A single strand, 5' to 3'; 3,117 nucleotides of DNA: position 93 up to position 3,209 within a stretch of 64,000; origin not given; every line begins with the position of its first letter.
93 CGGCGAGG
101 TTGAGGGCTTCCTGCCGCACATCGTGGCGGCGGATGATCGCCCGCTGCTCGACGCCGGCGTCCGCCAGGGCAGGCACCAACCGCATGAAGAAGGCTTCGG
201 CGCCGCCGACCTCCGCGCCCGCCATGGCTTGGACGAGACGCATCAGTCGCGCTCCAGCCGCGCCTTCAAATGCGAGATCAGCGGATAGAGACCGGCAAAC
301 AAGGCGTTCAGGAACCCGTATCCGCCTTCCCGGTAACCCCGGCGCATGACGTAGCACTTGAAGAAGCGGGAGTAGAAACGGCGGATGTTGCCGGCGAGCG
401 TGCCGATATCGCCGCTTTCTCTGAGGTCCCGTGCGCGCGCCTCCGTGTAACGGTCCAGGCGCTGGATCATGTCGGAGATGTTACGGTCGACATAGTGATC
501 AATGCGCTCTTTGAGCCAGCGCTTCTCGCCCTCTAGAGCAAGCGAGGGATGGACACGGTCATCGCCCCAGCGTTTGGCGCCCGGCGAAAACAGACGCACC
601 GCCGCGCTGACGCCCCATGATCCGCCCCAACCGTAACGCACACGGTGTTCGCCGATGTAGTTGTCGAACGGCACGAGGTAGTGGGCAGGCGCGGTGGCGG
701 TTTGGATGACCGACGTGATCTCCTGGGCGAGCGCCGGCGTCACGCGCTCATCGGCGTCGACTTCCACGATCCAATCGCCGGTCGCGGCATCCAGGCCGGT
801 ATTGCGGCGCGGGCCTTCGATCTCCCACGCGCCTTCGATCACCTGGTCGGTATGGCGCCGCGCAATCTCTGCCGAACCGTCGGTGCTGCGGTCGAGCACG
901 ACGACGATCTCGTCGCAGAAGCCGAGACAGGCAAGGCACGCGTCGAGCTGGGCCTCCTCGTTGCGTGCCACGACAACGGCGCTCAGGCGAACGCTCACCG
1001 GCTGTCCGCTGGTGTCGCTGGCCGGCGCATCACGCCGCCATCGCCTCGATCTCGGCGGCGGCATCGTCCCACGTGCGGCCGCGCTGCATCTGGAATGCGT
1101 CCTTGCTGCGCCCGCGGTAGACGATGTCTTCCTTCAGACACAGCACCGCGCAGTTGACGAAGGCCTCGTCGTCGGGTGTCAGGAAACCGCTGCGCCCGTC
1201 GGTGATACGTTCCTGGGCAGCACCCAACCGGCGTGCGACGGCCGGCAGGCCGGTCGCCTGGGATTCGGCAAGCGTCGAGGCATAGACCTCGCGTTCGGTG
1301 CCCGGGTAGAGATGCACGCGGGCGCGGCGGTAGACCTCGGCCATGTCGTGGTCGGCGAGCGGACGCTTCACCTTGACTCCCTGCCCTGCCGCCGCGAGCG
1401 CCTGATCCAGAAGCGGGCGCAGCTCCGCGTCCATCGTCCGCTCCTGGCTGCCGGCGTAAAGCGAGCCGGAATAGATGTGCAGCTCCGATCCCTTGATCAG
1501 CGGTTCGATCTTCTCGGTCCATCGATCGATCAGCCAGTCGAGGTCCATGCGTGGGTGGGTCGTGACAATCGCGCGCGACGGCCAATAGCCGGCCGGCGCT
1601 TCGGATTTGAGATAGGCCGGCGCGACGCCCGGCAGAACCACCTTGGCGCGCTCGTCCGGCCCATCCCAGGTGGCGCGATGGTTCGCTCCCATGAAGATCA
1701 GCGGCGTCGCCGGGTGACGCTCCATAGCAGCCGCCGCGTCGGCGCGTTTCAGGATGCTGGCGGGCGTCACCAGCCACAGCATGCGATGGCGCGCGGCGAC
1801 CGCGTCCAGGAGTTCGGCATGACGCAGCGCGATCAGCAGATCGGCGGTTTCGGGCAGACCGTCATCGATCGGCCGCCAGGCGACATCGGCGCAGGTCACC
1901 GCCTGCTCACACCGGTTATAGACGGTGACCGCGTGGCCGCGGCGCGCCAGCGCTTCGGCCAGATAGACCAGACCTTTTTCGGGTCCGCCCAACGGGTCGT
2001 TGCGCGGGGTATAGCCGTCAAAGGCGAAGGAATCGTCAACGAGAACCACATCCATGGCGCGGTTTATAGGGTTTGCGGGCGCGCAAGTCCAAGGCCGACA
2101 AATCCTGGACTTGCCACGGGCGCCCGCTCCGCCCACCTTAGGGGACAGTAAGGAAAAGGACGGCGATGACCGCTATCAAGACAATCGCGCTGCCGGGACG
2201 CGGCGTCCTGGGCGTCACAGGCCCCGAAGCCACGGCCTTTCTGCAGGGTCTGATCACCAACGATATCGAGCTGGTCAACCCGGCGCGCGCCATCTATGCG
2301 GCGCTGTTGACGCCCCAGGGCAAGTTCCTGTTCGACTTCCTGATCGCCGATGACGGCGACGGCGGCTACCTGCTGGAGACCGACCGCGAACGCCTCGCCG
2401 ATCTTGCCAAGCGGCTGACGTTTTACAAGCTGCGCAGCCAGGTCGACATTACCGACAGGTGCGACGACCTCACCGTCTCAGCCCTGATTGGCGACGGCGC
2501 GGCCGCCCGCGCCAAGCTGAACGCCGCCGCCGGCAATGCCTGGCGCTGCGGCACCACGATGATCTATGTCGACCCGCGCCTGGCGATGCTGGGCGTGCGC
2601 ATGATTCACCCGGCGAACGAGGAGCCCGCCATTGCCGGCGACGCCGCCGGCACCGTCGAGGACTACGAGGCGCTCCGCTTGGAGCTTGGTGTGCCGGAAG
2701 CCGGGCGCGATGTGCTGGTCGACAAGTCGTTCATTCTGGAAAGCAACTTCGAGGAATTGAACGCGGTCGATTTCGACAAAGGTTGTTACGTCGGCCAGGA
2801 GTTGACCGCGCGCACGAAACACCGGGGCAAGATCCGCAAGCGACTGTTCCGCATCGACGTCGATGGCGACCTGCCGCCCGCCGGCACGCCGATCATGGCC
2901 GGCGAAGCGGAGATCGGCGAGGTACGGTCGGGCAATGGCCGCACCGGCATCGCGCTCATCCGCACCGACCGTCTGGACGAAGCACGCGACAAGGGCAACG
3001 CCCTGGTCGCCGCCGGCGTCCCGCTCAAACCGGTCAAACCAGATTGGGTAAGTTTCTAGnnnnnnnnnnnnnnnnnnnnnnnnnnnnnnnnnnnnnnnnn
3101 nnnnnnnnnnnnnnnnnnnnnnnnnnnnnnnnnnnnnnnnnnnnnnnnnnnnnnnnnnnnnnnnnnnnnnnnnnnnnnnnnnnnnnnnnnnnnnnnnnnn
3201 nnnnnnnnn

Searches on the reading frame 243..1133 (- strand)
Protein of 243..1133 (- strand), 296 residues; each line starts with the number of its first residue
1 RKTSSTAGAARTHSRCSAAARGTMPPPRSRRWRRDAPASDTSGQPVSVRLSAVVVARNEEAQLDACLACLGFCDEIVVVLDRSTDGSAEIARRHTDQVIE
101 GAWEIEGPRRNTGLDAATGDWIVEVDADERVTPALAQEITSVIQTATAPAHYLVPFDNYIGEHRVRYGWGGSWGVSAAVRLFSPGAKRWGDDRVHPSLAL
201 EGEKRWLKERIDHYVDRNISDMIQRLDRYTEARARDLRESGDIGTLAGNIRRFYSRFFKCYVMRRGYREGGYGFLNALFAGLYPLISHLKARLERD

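Call 7: search_protein_families(library=ncbifam, proteins=[window:243-1133:-], max_evalue=0.00001)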
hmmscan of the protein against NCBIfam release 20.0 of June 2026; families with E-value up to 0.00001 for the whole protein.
window:243-1133:- (296 aa): 2 families
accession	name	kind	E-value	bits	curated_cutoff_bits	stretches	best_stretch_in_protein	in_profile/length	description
NF007482.0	PRK10073.1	equivalog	1.3e-09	37.6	423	1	48-141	6-108/334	glycosyltransferase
TIGR04283.1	glyco_like_mftF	equivalog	3.2e-09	36.7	182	1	50-157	1-112/221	TIGR04283 family arsenosugar biosynthesis glycosyltransferase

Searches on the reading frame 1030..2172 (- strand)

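Call 7: search_protein_families(library=ncbifam, proteins=[window:1030-2172:-], max_evalue=0.00001)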
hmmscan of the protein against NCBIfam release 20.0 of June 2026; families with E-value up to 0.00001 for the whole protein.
window:1030-2172:- (380 aa): 2 families
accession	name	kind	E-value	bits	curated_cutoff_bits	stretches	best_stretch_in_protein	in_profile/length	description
TIGR03449.1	mycothiol_MshA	equivalog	1.1e-08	34.4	462.5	1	264-376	284-397/406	D-inositol-3-phosphate glycosyltransferase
TIGR04047.1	MSMEG_0565_glyc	hypoth_equivalog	5.9e-06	25.6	259.85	0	260-374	254-366/373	MSMEG_0565 family glycosyltransferase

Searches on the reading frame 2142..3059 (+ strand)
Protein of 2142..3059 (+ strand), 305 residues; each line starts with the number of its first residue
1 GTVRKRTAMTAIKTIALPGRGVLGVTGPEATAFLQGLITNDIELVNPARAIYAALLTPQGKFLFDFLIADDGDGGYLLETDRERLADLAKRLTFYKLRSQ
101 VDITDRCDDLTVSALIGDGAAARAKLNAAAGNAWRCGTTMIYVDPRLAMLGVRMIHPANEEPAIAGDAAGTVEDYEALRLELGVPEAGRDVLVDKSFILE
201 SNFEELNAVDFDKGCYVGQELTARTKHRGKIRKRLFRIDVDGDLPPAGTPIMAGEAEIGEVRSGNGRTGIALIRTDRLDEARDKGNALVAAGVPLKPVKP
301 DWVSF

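Call 7: search_protein_families(library=ncbifam, proteins=[window:2142-3059:+], max_evalue=0.00001)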
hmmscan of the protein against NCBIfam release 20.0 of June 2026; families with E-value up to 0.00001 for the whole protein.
window:2142-3059:+ (305 aa): 6 families
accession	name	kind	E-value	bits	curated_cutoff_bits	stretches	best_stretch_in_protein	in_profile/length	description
TIGR03317.2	CAF17_like_YgfZ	equivalog_domain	2.2e-24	86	49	1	175-277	1-111/113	CAF17-like 4Fe-4S cluster assembly/insertion protein YgfZ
NF007110.0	PRK09559.1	equivalog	2.9e-14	52.8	219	1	177-246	191-260/327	tRNA-modifying protein YgfZ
NF001567.0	PRK00389.1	subfamily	2.2e-12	46.6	300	1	21-124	54-157/359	glycine cleavage system aminomethyltransferase GcvT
TIGR00528.1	gcvT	equivalog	1.8e-08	33.7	235.85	1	24-120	55-151/362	glycine cleavage system aminomethyltransferase GcvT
NF053776.1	TmaoDeMthMsil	equivalog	1.5e-06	27.1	1100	0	208-265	650-707/763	trimethylamine N-oxide demethylase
NF010093.0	PRK13579.1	equivalog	2.1e-06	26.8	459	0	22-122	62-159/371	glycine cleavage system aminomethyltransferase GcvT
